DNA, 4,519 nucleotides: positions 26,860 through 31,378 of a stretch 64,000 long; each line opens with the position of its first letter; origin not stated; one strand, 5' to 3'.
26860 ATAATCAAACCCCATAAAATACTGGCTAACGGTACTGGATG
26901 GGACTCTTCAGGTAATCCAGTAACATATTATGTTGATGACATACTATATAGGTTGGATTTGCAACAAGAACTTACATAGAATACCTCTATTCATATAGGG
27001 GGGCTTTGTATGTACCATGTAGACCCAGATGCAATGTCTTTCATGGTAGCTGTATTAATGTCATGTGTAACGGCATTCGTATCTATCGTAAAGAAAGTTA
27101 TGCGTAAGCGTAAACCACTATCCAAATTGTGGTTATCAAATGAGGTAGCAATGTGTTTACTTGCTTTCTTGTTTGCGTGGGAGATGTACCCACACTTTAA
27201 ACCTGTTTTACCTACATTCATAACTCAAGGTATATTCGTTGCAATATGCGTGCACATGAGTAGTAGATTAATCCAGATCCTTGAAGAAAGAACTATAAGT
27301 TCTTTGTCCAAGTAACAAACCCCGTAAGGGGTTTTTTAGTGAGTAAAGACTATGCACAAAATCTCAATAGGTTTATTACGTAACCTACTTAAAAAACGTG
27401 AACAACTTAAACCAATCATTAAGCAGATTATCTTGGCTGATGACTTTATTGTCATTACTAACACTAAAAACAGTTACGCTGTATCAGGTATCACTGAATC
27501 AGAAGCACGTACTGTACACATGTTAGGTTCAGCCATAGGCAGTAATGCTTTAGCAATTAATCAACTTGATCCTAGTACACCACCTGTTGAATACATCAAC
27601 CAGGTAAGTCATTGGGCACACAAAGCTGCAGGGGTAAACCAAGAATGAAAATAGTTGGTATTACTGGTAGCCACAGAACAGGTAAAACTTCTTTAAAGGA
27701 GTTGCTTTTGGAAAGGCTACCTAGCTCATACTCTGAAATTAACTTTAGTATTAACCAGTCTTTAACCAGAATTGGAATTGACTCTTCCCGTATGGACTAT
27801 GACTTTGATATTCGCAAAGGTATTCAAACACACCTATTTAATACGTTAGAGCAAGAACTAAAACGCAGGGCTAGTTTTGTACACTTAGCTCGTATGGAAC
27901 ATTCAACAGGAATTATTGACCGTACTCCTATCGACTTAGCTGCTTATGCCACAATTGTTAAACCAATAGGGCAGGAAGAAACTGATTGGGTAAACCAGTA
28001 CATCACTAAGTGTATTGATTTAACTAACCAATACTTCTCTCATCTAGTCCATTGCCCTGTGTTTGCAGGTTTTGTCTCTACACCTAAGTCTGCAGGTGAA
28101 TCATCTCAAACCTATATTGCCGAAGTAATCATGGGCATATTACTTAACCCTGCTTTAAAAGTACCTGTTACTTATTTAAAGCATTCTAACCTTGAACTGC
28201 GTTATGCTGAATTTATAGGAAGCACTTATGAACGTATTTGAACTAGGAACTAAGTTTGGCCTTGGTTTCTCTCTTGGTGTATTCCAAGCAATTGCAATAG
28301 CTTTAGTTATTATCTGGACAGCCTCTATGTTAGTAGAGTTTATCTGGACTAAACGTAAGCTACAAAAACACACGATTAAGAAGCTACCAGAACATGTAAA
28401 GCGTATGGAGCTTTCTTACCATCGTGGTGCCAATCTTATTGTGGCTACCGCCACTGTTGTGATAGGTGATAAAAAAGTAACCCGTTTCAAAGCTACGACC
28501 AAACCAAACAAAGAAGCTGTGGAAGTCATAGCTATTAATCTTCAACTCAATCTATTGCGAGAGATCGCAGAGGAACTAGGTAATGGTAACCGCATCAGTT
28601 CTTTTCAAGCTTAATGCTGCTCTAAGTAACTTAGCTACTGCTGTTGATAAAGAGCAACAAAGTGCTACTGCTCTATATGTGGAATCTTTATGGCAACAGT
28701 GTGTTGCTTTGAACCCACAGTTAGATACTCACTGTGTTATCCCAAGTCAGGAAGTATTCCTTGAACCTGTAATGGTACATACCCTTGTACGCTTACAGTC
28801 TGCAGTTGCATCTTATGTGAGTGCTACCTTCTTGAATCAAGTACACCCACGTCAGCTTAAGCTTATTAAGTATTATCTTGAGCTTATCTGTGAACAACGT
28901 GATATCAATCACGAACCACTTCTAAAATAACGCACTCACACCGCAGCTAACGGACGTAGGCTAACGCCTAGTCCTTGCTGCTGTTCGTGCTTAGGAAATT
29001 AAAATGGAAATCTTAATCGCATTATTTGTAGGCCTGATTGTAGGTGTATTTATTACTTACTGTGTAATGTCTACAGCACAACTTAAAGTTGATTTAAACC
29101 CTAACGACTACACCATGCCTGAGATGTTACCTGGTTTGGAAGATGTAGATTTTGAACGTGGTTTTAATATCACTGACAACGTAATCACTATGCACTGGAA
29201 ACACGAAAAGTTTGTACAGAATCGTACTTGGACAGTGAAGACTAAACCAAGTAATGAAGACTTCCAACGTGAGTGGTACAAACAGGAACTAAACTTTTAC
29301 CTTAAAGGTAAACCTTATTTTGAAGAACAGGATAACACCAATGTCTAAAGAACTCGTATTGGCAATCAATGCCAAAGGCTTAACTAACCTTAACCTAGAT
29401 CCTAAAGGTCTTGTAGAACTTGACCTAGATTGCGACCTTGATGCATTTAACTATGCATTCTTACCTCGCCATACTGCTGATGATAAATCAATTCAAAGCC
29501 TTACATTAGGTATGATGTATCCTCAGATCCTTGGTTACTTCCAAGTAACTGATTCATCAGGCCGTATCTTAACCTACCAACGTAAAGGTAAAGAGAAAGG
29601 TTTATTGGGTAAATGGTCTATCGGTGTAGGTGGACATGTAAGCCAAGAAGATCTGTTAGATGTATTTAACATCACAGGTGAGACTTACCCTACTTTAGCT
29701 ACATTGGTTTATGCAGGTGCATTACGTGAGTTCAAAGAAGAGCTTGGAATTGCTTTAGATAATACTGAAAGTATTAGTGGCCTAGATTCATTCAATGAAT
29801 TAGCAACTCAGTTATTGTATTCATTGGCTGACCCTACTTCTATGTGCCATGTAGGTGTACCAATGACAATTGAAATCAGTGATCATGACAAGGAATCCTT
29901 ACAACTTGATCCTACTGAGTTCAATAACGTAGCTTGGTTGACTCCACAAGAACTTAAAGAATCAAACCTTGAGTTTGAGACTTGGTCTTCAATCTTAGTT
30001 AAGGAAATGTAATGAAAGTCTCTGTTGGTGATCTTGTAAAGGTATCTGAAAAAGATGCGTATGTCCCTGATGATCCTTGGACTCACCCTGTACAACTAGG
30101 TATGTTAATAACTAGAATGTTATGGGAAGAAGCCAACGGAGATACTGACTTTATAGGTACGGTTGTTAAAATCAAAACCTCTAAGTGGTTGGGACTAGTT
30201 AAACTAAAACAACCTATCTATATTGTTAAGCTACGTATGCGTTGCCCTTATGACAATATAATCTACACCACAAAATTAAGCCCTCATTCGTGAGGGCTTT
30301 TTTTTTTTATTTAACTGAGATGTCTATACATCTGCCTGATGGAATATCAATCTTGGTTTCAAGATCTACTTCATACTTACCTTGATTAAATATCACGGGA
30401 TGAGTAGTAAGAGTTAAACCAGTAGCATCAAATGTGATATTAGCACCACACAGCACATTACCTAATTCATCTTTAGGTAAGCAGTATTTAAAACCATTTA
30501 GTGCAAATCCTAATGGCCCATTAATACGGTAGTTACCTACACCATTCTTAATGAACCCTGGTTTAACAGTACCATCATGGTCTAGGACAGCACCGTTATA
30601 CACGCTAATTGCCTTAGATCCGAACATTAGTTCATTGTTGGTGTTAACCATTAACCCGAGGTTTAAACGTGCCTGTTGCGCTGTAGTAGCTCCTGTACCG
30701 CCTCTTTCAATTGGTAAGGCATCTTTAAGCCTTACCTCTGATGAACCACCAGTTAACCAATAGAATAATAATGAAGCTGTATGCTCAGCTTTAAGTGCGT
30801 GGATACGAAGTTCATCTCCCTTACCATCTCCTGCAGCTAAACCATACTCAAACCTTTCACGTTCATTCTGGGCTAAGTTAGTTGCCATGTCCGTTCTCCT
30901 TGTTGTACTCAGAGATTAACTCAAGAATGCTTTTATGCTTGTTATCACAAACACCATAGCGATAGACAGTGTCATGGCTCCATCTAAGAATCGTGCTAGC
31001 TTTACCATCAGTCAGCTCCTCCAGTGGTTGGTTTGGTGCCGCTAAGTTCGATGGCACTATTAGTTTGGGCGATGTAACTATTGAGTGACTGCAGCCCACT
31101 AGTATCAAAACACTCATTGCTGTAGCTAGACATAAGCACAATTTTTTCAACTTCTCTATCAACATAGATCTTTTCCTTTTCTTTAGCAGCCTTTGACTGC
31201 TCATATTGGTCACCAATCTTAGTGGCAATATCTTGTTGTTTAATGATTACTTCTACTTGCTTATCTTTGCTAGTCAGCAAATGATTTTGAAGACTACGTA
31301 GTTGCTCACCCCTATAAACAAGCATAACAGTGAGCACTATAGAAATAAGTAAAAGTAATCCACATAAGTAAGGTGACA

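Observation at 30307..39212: Inverted 8.8-kb fiber-plus-lysis module between the kinase/NUDIX and ThyX/RNR gene blocks, split into three units by two opposite-strand micro-genes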

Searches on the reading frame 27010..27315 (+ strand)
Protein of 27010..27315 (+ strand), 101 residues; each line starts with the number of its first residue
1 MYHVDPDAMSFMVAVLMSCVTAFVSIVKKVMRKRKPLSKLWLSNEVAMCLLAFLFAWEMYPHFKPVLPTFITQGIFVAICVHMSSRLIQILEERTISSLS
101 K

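Call 28: search_protein_families(library=phrogs, proteins=[window:27010-27315:+], max_evalue=0.01)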
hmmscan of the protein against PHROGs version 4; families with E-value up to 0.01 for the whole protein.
window:27010-27315:+ (101 aa): 2 families
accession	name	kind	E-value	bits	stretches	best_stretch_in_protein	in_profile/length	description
phrog_6854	-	lysis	8.9e-24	84.7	1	2-95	3-95/104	holin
phrog_18580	-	unknown function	6.2e-05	23.9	1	40-92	1-53/66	-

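Call 33: search_dna_similar(query=window:27010-27315:+, collection=phages, mode=protein, max_evalue=0.001, max_rows=40)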
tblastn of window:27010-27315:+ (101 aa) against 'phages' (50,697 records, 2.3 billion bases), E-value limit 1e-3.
Records with a match: 123; places in all: 123; records where one place covers at least 80% of the query: 95.
Best place of each record, by identity: 60-80% 3; <60% 120.
By first word of the organism name: Pseudomonas 82; Pectobacterium 14; Klebsiella 13; Acinetobacter 6; Kosakonia 2; Enterobacter 2; Photobacterium 2; Escherichia 1; Erwinia 1.
By host as written in the record: Pseudomonas aeruginosa 35; Pseudomonas aeruginosa ATCC 27853 12; Pseudomonas aeruginosa PAO1 10; - 5; Pseudomonas sp. 4; Pectobacterium atrosepticum F41 3; Pectobacterium atrosepticum DSM 30186 3; Klebsiella pneumoniae 3; and 30 more.
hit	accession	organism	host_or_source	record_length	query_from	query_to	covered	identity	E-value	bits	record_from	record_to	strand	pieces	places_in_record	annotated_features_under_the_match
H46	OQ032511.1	Acinetobacter phage nACB1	Acinetobacter beijerinckii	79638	1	99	98%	67.7%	3e-39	142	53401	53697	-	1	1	hypothetical protein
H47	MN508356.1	Acinetobacter phage VB_ApiP_XC38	Acinetobacter pittii ABC38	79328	1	100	99%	63.0%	2e-35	132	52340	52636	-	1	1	hypothetical protein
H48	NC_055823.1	Acinetobacter phage VB_ApiP_XC38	Acinetobacter pittii ABC38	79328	1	100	99%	63.0%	2e-35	132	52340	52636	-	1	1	holin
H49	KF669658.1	Acinetobacter phage Presley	Acinetobacter baumannii M2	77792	1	93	92%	44.7%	9e-18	82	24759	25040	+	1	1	hypothetical protein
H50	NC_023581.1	Acinetobacter phage Presley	Acinetobacter baumannii M2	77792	1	93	92%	44.7%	9e-18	82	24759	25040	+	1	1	holin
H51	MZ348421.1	Kosakonia phage Kc283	Kosakonia cowanii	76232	15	93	78%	39.2%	1e-10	62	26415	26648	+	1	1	putative fluoride ion transporter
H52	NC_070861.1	Kosakonia phage Kc283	Kosakonia cowanii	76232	15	93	78%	39.2%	1e-10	62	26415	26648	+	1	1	putative fluoride ion transporter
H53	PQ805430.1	Escherichia phage EK8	Escherichia coli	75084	15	92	77%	39.7%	5e-10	60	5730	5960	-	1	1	none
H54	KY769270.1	Pectobacterium phage phiA41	Pectobacterium wasabiae SCC3193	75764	15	101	86%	35.6%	6e-10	60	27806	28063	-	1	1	none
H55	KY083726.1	Pectobacterium phage A38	Pectobacterium wasabiae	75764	15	101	86%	35.6%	6e-10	60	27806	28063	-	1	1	none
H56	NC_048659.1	Pectobacterium phage phiA41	Pectobacterium wasabiae SCC3193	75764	15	101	86%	35.6%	6e-10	60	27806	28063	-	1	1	none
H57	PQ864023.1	Enterobacter phage vB_Ecl_SABI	Enterobacter cloacae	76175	15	101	86%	34.5%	2e-9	58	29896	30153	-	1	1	hypothetical protein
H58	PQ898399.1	Enterobacter phage SonariX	Enterobacter cloacae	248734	15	101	86%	34.5%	2e-9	58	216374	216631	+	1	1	hypothetical protein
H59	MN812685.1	Pectobacterium phage Arno152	Pectobacterium atrosepticum F41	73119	15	93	78%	36.7%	9e-10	59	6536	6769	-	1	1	record has no annotation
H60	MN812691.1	Pectobacterium phage Horatius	Dickeya solani F155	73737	15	93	78%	36.7%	9e-10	59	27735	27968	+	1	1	putative membrane protein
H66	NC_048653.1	Pectobacterium phage vB_PatP_CB1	Pectobacterium atrosepticum DSM 18077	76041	15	93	78%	36.7%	9e-10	59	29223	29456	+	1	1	holin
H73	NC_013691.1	Pseudomonas phage LUZ7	Pseudomonas aeruginosa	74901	5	92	87%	29.5%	4e-7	52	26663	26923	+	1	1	holin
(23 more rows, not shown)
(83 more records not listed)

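Call 34: get_annotated_region(hit=H50, flank=17000)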
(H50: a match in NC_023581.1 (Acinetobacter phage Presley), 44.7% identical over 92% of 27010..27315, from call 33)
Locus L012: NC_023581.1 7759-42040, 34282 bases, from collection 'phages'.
description: Acinetobacter phage Presley, complete genome.
organism: Acinetobacter phage Presley (NCBI taxid 1406780)
taxonomy: Viruses; Duplodnaviria; Heunggongvirae; Uroviricota; Caudoviricetes; Schitoviridae; Presleyvirus; Presleyvirus presley
host: Acinetobacter baumannii M2; source: -; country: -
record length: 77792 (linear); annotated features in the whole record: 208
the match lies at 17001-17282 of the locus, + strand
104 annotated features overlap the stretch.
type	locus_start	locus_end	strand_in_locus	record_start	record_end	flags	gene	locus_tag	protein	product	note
CDS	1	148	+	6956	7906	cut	-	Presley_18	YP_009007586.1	RNA polymerase small subunit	N4-like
regulatory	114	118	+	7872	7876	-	-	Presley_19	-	ribosome_binding_site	-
CDS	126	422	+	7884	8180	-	-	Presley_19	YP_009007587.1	hypothetical protein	-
regulatory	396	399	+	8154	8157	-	-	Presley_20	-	ribosome_binding_site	-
CDS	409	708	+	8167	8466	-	-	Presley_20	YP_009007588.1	hypothetical protein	-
regulatory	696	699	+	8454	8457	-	-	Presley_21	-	ribosome_binding_site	-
CDS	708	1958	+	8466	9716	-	-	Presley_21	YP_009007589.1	RNA polymerase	N4-like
regulatory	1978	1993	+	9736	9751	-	-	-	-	terminator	-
regulatory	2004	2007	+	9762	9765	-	-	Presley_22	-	ribosome_binding_site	-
CDS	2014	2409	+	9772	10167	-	-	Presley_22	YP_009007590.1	hypothetical protein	-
regulatory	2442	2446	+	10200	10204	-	-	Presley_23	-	ribosome_binding_site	-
CDS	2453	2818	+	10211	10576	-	-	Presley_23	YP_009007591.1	hypothetical protein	-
regulatory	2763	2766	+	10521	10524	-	-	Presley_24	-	ribosome_binding_site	-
CDS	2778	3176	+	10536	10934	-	-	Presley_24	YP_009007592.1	hypothetical protein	-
regulatory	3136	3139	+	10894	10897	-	-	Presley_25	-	ribosome_binding_site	-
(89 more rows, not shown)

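Call 35: get_annotated_region(hit=H73, flank=12000)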
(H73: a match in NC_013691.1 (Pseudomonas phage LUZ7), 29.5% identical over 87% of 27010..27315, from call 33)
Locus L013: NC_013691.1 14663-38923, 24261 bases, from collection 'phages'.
description: Pseudomonas phage LUZ7, complete genome.
organism: Pseudomonas phage LUZ7 (NCBI taxid 655097)
taxonomy: Viruses; Duplodnaviria; Heunggongvirae; Uroviricota; Caudoviricetes; Schitoviridae; Migulavirinae; Luzseptimavirus; Luzseptimavirus LUZ7
host: Pseudomonas aeruginosa; source: Hospital waste sample; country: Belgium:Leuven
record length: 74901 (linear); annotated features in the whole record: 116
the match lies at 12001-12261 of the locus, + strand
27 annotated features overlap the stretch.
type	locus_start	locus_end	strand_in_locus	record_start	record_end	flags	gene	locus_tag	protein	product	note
CDS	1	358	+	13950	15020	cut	-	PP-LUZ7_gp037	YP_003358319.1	ATPase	-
CDS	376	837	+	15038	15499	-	-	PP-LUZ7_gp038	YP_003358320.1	hypothetical protein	ORF38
CDS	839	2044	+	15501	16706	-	-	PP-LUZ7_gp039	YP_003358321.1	HNH endonuclease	-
CDS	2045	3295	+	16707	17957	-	-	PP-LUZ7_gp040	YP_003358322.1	N4 gp37-like protein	putative DNA Helicase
CDS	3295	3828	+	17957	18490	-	-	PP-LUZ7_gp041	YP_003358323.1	hypothetical protein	ORF41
CDS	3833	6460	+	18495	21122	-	-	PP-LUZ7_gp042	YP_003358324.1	DNA polymerase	Putative DNA Polymerase A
CDS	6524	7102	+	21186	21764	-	-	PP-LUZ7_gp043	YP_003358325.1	hypothetical protein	ORF43; Putative deoxycytidylate deaminase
CDS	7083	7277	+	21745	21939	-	-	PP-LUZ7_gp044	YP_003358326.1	hypothetical protein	ORF44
CDS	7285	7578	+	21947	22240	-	-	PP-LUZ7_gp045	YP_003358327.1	hypothetical protein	ORF45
CDS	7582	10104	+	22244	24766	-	-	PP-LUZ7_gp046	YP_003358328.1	RIIA lysis inhibitor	Putative rIIA-like protein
CDS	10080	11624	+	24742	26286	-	-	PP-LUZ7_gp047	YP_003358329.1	RIIB lysis inhibitor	Putative rIIB-like protein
CDS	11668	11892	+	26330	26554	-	-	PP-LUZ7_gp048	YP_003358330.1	hypothetical protein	ORF48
CDS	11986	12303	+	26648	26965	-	-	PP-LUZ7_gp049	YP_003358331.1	holin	ORF49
CDS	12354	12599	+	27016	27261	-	-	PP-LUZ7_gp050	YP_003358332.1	hypothetical protein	ORF50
CDS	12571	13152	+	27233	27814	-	-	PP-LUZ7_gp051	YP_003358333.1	hypothetical protein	ORF51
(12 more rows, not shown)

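Call 36: get_annotated_region(hit=H66, flank=12000)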
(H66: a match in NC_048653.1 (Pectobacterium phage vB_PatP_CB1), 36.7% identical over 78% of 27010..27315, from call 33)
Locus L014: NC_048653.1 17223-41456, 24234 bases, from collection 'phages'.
description: Pectobacterium phage vB_PatP_CB1, complete genome.
organism: Pectobacterium phage vB_PatP_CB1 (NCBI taxid 1958917)
taxonomy: Viruses; Duplodnaviria; Heunggongvirae; Uroviricota; Caudoviricetes; Schitoviridae; Cbunavirus; Cbunavirus CB1
host: Pectobacterium atrosepticum DSM 18077; source: soil from potato fields; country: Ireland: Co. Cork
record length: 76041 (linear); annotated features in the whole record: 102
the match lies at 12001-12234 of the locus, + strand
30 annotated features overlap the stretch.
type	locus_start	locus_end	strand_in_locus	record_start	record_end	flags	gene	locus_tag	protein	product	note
CDS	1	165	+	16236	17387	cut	-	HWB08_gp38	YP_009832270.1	HNH endonuclease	similar to N4 gp25-like protein [uncultured bacterium], EKD22538.1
CDS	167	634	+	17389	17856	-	-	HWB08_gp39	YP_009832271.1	endonuclease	similar to predicted homing endonuclease [Citrobacter phage CR44b], YP_009007181.1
CDS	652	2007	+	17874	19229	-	-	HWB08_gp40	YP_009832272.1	exonuclease V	similar to N4 gp37-like protein [uncultured bacterium], EKD22540.1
CDS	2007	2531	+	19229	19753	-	-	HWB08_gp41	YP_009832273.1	hypothetical protein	-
CDS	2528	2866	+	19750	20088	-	-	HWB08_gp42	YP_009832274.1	hypothetical protein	-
CDS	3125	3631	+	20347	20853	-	-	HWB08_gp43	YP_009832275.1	HNH endonuclease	similar to HNH endonuclease [Salmonella phage FO1a], AEO97523.1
CDS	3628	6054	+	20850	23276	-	-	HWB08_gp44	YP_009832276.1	RIIA lysis inhibitor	similar to rIIA-like protein [Escherichia phage N4], YP_950511.1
CDS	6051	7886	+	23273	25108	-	-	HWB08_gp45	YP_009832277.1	RIIB lysis inhibitor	similar to rIIB-like protein [Escherichia phage N4], YP_950512.1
CDS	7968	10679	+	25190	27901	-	-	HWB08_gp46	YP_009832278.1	DNA polymerase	similar to DNA polymerase I [Acinetobacter sp. A47], WP_038345644.1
CDS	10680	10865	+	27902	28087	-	-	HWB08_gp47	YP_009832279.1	membrane protein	-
CDS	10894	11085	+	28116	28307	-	-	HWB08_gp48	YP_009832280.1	hypothetical protein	-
CDS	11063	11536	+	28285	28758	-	-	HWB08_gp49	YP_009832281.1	hypothetical protein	-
CDS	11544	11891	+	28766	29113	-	-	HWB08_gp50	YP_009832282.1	hypothetical protein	-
CDS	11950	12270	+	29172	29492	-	-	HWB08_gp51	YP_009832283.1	holin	similar to hypothetical protein [Acinetobacter sp. A47], WP_038345682.1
CDS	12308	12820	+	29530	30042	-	-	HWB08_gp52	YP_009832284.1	HNH endonuclease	similar to HNH endonuclease [Burkholderia pseudomallei], CPG53372.1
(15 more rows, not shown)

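Call 47: search_protein_families(library=padloc, proteins=[window:27010-27315:+], max_evalue=0.1)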
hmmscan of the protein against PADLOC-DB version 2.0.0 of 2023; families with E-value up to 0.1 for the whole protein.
window:27010-27315:+ (101 aa): 1 family
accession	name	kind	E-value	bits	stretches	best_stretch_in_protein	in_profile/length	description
PDLC02014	SAVED6--SAVED_TM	-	0.023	12.2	1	9-57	8-55/314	-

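Call 48: search_protein_families(library=ncbifam, proteins=[window:27010-27315:+], max_evalue=0.1)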
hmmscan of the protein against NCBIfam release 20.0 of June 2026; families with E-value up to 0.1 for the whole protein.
window:27010-27315:+ (101 aa): 1 family
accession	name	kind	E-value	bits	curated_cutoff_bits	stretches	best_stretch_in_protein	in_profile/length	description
NF009256.0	PRK12612.1-4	equivalog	0.065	13.8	136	0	11-74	8-70/90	putative monovalent cation/H+ antiporter subunit F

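Call 65: search_protein_families(library=pfam, proteins=[window:27010-27315:+], max_evalue=0.01)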
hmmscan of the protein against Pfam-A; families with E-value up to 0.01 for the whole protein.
window:27010-27315:+ (101 aa): 1 family
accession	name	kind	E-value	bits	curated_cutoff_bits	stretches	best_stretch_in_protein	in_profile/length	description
PF01151.23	ELO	-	0.0067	16.5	27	1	13-81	9-76/242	GNS1/SUR4 family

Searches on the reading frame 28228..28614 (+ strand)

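Call 28: search_protein_families(library=phrogs, proteins=[window:28228-28614:+], max_evalue=0.01)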
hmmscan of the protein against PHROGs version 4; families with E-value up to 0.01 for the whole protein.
window:28228-28614:+ (128 aa): 1 family
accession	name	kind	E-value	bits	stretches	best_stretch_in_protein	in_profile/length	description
phrog_2142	-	unknown function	0.004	18.6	1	14-78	5-68/117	-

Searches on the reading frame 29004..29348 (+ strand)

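Call 28: search_protein_families(library=phrogs, proteins=[window:29004-29348:+], max_evalue=0.01)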
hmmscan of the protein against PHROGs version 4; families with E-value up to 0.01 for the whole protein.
window:29004-29348:+ (114 aa): 1 family
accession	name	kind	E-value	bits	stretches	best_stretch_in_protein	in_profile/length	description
phrog_26327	-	unknown function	0.0047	17.2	1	44-111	201-265/331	-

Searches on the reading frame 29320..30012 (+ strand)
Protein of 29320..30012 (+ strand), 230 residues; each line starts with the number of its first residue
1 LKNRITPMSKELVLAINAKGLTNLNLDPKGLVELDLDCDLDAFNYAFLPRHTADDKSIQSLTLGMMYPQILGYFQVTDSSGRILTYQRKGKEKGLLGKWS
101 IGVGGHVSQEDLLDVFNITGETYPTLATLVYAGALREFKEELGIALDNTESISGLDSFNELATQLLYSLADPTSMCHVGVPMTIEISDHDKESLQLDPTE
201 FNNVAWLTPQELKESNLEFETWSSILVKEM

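Call 65: search_protein_families(library=pfam, proteins=[window:29320-30012:+], max_evalue=0.01)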
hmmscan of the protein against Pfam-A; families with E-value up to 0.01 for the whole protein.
window:29320-30012:+ (230 aa): 1 family
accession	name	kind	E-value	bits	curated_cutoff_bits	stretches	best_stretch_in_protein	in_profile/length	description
PF00293.34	NUDIX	-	3.3e-08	34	21.1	1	73-217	8-123/134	NUDIX domain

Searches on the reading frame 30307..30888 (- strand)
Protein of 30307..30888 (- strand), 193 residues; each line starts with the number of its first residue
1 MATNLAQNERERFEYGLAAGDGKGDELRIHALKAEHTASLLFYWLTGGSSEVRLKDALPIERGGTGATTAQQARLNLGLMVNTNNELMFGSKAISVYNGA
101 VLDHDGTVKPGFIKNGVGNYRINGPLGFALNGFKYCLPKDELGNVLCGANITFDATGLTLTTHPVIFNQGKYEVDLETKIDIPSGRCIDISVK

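Call 7: search_protein_families(library=pfam, proteins=[window:30307-30888:-], max_evalue=0.1)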
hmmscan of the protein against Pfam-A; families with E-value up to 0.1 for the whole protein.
window:30307-30888:- (193 aa): 1 family
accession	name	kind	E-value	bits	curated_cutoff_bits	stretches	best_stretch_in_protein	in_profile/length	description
PF25670.1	Phage_tail_C_2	-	0.0058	17.1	27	1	114-192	38-129/133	Phage tail protein C-terminal domain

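Call 8: search_protein_families(library=phrogs, proteins=[window:30307-30888:-], max_evalue=0.01)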
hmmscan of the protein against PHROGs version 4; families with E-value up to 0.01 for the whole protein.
window:30307-30888:- (193 aa): 8 families
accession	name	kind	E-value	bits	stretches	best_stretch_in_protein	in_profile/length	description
phrog_1836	-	tail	7.5e-12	46.5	1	112-190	235-316/366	tail fiber protein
phrog_23469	-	unknown function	3.6e-05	23.4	1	117-191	567-642/673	-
phrog_10316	-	tail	0.00025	19.6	1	57-80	412-435/1471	tail fiber protein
phrog_11393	-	tail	0.00054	19.8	1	56-86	340-370/538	tail fiber protein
phrog_1591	-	tail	0.00065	20.1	1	50-93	173-216/484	tail fiber protein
phrog_6578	-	tail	0.0012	17.7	1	57-86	357-386/1210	tail fiber protein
phrog_5481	-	tail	0.0013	18.2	1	55-88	553-586/1043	tail fiber protein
phrog_37013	-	tail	0.0029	16.9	1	56-92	83-117/777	tail fiber protein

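Call 47: search_protein_families(library=padloc, proteins=[window:30307-30888:-], max_evalue=0.1)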
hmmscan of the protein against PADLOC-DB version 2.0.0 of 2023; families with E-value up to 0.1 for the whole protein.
window:30307-30888:- (193 aa): 0 families

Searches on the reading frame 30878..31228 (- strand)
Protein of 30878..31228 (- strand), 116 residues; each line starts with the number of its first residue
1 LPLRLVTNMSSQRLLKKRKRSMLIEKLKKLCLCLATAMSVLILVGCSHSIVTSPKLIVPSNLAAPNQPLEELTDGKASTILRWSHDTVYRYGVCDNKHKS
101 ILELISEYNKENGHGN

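Call 7: search_protein_families(library=pfam, proteins=[window:30878-31228:-], max_evalue=0.1)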
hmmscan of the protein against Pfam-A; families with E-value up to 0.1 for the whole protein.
window:30878-31228:- (116 aa): 0 families

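Call 8: search_protein_families(library=phrogs, proteins=[window:30878-31228:-], max_evalue=0.01)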
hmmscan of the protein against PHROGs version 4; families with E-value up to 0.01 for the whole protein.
window:30878-31228:- (116 aa): 1 family
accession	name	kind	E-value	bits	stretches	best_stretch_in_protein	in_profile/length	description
phrog_2425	-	unknown function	1.8e-08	35.1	1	32-109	3-82/86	-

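Call 48: search_protein_families(library=ncbifam, proteins=[window:30878-31228:-], max_evalue=0.1)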
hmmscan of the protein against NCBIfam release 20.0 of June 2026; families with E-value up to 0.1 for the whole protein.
window:30878-31228:- (116 aa): 0 families
